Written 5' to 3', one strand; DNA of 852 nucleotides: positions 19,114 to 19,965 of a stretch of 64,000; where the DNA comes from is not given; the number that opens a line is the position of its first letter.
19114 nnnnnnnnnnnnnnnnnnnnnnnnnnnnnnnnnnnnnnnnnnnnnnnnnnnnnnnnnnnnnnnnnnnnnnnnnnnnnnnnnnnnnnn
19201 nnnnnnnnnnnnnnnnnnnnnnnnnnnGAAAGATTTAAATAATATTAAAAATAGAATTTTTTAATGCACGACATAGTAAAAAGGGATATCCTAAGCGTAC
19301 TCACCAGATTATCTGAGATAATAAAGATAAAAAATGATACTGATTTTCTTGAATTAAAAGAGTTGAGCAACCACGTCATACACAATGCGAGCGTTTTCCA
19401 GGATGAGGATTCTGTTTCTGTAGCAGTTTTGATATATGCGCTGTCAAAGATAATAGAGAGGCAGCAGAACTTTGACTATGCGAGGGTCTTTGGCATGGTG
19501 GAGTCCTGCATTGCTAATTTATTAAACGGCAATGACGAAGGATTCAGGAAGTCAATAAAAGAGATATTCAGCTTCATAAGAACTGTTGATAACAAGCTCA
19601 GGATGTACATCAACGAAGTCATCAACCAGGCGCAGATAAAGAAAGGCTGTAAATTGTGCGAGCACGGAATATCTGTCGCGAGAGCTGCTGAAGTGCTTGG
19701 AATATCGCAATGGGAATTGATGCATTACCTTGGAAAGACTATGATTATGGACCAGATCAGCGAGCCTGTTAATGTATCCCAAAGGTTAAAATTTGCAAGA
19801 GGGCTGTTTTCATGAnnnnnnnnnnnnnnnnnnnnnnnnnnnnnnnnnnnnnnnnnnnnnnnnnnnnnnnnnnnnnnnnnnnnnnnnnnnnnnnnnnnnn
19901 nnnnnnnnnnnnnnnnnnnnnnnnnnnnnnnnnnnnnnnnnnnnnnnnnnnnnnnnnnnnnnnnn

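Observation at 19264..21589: Translationally coupled trio: UPF0175-like HTH protein, extended PIN-like protein, CorA-like membrane protein lacking the GMN motif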

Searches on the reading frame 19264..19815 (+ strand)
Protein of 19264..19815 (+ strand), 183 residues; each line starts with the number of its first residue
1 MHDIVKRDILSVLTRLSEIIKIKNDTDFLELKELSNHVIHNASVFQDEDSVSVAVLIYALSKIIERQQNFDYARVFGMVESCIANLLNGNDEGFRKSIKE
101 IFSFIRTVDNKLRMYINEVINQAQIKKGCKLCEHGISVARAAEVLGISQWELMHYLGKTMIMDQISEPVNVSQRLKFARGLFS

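Call 3: search_protein_families(library=pfam, proteins=[window:19264-19815:+], max_evalue=1)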
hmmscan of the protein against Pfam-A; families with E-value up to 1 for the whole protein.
window:19264-19815:+ (183 aa): 8 families
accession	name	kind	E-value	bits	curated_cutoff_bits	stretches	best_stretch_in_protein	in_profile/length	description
PF03683.19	UPF0175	-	0.0073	16.4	27.9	1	134-161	32-59/75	Uncharacterised protein family (UPF0175)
PF02324.22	Glyco_hydro_70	-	0.042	12.4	24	1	55-126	256-326/831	Glycosyl hydrolase family 70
PF03941.20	INCENP_ARK-bind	-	0.067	13.6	22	1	59-82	26-49/55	Inner centromere protein, ARK binding region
PF12717.13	Cnd1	-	0.069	13.6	26.4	1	5-125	37-147/162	non-SMC mitotic condensation complex subunit 1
PF09058.15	L27_1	-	0.12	12.7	29.7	0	72-102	3-33/59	L27_1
PF00126.33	HTH_1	-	0.2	12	26.6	1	131-154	10-32/60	Bacterial regulatory helix-turn-helix protein, lysR family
PF13384.12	HTH_23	-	0.25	11.6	24.6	1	131-148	13-30/50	Homeodomain-like domain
PF05413.17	Peptidase_C34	-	0.26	12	22.4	0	99-133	14-48/92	Putative closterovirus papain-like endopeptidase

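Call 4: search_protein_families(library=ncbifam, proteins=[window:19264-19815:+], max_evalue=1)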
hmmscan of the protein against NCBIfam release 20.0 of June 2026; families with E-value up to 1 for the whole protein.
window:19264-19815:+ (183 aa): 1 family
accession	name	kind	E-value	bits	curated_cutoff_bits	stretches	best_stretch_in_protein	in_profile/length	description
NF003051.0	PRK03968.1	equivalog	0.018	14.1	431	1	15-123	147-231/406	DNA primase large subunit PriL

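Call 5: search_protein_families(library=padloc, proteins=[window:19264-19815:+], max_evalue=1)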
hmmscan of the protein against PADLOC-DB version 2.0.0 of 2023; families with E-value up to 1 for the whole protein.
window:19264-19815:+ (183 aa): 1 family
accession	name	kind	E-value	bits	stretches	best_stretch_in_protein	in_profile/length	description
PDLC05076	PDC-S70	-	0.0012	17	1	132-161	36-66/94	-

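Call 11: search_solved_structures(query=window:19264-19815:+, max_evalue=10, show_alignments=2)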
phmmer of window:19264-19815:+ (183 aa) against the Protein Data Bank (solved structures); distinct sequences matched with E-value up to 10: 5.
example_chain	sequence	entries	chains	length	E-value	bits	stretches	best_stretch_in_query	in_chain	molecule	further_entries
8vd6_A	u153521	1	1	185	0.0001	25.6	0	117-168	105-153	CAP REPEAT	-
8c7g_C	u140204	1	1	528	0.021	18.1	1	53-115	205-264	Vacuolar fusion protein MON1 homolog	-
8jbe_C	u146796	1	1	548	0.023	18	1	53-115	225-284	Vacuolar fusion protein MON1 homolog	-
2p22_B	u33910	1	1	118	0.47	13.7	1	64-125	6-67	Vacuolar protein sorting-associated protein 28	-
7c0g_A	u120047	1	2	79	2.4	11.4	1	131-160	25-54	Aca1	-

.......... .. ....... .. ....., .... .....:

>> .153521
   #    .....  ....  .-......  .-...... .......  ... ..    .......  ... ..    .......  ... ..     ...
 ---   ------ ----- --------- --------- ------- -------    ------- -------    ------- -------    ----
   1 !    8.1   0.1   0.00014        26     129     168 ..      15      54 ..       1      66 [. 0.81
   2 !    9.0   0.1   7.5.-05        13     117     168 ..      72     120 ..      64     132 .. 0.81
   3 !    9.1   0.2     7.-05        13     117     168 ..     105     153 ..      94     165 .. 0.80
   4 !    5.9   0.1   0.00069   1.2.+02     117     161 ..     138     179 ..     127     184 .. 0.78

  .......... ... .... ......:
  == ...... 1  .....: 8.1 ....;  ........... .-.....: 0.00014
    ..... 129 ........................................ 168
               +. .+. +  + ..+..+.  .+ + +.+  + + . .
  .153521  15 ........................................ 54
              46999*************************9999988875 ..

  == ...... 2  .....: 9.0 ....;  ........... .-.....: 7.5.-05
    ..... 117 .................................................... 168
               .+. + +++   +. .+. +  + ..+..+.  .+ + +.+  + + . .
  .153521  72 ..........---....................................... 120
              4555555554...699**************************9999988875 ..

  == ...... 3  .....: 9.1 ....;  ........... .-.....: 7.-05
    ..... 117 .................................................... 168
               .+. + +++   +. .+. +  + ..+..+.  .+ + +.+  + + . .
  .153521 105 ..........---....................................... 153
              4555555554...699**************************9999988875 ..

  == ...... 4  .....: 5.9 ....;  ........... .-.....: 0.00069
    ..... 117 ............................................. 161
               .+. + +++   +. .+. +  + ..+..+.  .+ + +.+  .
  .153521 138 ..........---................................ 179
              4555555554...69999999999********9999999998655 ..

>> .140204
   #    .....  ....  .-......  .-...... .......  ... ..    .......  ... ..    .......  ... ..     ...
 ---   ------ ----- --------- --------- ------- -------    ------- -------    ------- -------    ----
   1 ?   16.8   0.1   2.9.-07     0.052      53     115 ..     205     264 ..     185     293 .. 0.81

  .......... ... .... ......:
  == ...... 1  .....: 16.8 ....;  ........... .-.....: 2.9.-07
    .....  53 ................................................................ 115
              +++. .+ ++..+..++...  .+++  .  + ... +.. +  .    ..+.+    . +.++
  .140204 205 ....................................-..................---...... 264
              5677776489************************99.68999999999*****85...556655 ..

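Call 18: find_homologous_proteins(query=window:19264-19815:+, max_evalue=0.001)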
Query window:19264-19815:+ (183 aa): 628 proteins with E <= 0.001 among 720 candidates; the best 120 are listed.
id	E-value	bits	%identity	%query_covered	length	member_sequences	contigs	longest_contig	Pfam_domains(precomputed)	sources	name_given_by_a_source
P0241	3.5e-107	374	93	100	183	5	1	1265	-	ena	-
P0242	4.7e-100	350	87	100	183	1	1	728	-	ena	-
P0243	6.4e-86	304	74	100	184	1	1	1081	-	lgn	-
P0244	2.6e-85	302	74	99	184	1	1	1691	-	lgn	-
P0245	3.3e-85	302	74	99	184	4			-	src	-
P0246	6.1e-85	301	74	100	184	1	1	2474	-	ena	-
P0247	8.8e-85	301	75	100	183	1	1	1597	-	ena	-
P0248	2.3e-84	299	74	99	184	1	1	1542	-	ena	-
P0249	2.3e-84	299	74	99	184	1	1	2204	-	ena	-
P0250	1.0e-83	297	73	100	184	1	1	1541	-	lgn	-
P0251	1.1e-83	297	73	100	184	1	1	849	-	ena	-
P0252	1.4e-83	297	74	99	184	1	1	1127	-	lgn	-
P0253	1.6e-83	297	74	99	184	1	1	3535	-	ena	-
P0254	2.3e-83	296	73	100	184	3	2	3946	-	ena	-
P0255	2.7e-83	296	73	100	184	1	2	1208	-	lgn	-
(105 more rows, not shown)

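Call 31: predict_structure(alignment_id=A3)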
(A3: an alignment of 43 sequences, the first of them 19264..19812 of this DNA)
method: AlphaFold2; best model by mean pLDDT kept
length: 183 residues; sequences in the alignment: 43
mean_pLDDT: 75.2   pTM: 0.68
mean pLDDT of the five models: 75.2, 72.9, 70.5, 68.6, 67.9
residues with pLDDT >= 90: 50; 70-90: 68; 50-70: 42; < 50: 23
segments of 3 or more residues with pLDDT < 50: 127-136, 157-169
pLDDT, mean of each block of 10 residues (from residue 1): 89 94 74 90 80 91 85 94 97 90 88 81 55 45 59 49 37 61 59
secondary structure, 60 per line:
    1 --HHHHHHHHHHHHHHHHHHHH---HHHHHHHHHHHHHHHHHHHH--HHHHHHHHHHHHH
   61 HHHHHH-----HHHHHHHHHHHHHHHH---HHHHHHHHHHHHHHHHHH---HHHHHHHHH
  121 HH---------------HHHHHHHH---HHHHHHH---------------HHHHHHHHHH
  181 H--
elements in order: H3-22 H26-45 H48-66 H72-87 H91-108 H112-122 H138-145 H149-155 H171-181

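Call 37: fold_search(model_id=the predicted structure, library=pdb)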
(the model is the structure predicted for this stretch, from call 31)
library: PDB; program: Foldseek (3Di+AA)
matches with E <= 10: 309; with E <= 0.001: 0
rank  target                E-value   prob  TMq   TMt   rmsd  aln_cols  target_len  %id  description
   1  6e9v_A                2.9e-01  0.20  0.21  0.19  15.1       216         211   13  DHF79 filament (released 2018-11-21)
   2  8tn1_A                3.9e-01  0.20  0.19  0.23  14.6       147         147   14  De novo designed protein binds poly ADP ribose polymerase inhibitors (PARPi) - apo (released 2024-04-24)
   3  6xr2_C                7.0e-01  0.25  0.28  0.29  11.2       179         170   11  Computationally designed right-handed alpha/alpha homotrimeric toroid with 3 repeats per subunit (released 2021-07-14)
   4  6e8g_A                7.0e-01  0.20  0.23  0.25  16.9       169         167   10  CryoEM reconstruction of IST1-CHMP1B copolymer filament bound to ssDNA at 2.9 Angstrom resolution (released 2018-08-15)
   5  8ce1_C                8.5e-01  0.05  0.14  0.11  22.7       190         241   13  Cytochrome c maturation complex CcmABCD (released 2023-09-06)
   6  6xr2_B                9.4e-01  0.20  0.24  0.26  15.5       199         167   11  Computationally designed right-handed alpha/alpha homotrimeric toroid with 3 repeats per subunit (released 2021-07-14)
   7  8gad_A                1.0e+00  0.33  0.26  0.40  11.4       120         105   14  Crystal structure of a high affinity PD-L1 binder (released 2024-08-21)
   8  9tav_B                1.1e+00  0.20  0.20  0.29  13.4       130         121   10  De novo photoenzyme photoABLE2 in complex with substrate (released 2026-03-25)
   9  9jfu_R                1.2e+00  0.15  0.25  0.15  22.2       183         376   12  Cryo-EM structure of inactive GPR4 with NE52-QQ57 (released 2025-04-23)
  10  5cwj                  1.2e+00  0.14  0.23  0.25  14.6       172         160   14  Crystal structure of de novo designed helical repeat protein DHR49 (released 2015-12-16)
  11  5cwn                  1.2e+00  0.10  0.23  0.21  16.2       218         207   15  Crystal structure of de novo designed helical repeat protein DHR71 (released 2015-12-16)
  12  8gad_B                1.3e+00  0.25  0.25  0.38  10.1       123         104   15  Crystal structure of a high affinity PD-L1 binder (released 2024-08-21)
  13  8zyv_C                1.4e+00  0.02  0.10  0.10  25.1       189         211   12  Bacterial flagellar sodium-driven stator PomA5PomB2 with 100 mM NaCl (released 2025-01-01)
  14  9dwa_A                1.5e+00  0.18  0.22  0.30  13.1       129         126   11  Crystal structure of FABLE, MPD condition (released 2025-08-20)
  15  5cwk                  1.5e+00  0.14  0.25  0.26  13.3       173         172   13  Crystal structure of de novo designed helical repeat protein DHR53 (released 2015-12-16)
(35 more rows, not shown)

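Call 57: search_protein_families(library=pfam, alignment_id=A3, max_evalue=0.01)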
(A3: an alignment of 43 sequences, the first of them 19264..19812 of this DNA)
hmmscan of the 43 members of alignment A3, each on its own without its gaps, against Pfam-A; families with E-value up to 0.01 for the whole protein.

A. member 1, window:19264-19812:+ (183 aa): 1 family
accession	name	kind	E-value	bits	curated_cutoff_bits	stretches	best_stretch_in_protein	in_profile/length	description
PF03683.19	UPF0175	-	0.0073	16.4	27.9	0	134-161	32-59/75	Uncharacterised protein family (UPF0175)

B. families by the number of members that match (of 43 scanned): 10 families
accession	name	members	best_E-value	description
PF03683.19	UPF0175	8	0.0022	Uncharacterised protein family (UPF0175)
PF05413.17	Peptidase_C34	3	0.0016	Putative closterovirus papain-like endopeptidase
PF18795.7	HSM3_N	3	0.0017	DNA mismatch repair protein HSM3, N terminal domain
PF12717.13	Cnd1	3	0.0061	non-SMC mitotic condensation complex subunit 1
PF04097.20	Nic96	2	0.0025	Nup93/Nic96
PF09058.15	L27_1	2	0.0035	L27_1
PF02324.22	Glyco_hydro_70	2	0.0042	Glycosyl hydrolase family 70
PF22423.2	AmyB_C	1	0.0052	Alpha-amylase-like, C-terminal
PF07477.17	Glyco_hydro_67C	1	0.0063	Glycosyl hydrolase family 67 C-terminus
PF12348.14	CLASP_N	1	0.0082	CLASP N terminal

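Call 59: search_solved_structures(query=A3, max_evalue=10, show_alignments=2)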
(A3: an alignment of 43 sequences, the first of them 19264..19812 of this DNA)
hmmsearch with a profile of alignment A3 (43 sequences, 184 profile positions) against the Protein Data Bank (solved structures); distinct sequences matched with E-value up to 10: 3.
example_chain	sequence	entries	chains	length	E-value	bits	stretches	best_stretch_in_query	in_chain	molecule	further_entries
6wi4_A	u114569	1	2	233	0.024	17.7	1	49-116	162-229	Caspase-3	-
4cic_A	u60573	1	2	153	0.1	15.7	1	63-125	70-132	TRANSCRIPTIONAL REGULATOR, BADM/RRF2 FAMILY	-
5cwo_A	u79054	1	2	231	0.71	12.9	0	78-133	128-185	Designed helical repeat protein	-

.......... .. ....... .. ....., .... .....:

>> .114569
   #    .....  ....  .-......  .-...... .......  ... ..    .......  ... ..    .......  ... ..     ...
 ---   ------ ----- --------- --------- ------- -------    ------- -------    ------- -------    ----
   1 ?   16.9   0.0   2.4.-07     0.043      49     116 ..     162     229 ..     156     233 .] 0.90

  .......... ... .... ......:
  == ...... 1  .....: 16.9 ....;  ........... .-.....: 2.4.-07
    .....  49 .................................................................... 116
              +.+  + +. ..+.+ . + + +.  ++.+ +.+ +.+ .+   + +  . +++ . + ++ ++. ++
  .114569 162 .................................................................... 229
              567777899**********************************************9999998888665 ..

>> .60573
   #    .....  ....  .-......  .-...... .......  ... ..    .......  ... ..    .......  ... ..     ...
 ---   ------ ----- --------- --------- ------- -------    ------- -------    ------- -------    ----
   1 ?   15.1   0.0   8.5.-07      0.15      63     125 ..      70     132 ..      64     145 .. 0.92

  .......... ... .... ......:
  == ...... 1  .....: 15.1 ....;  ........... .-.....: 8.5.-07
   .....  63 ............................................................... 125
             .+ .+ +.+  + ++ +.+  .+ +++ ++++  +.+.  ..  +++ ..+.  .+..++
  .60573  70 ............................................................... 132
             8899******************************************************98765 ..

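Call 79: search_protein_families(library=phrogs, proteins=[window:19264-19815:+], max_evalue=0.01)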
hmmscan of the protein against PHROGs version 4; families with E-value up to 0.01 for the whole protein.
window:19264-19815:+ (183 aa): 1 family
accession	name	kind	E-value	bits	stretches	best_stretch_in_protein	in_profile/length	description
phrog_3865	-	unknown function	0.0047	18.2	0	132-161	21-50/74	-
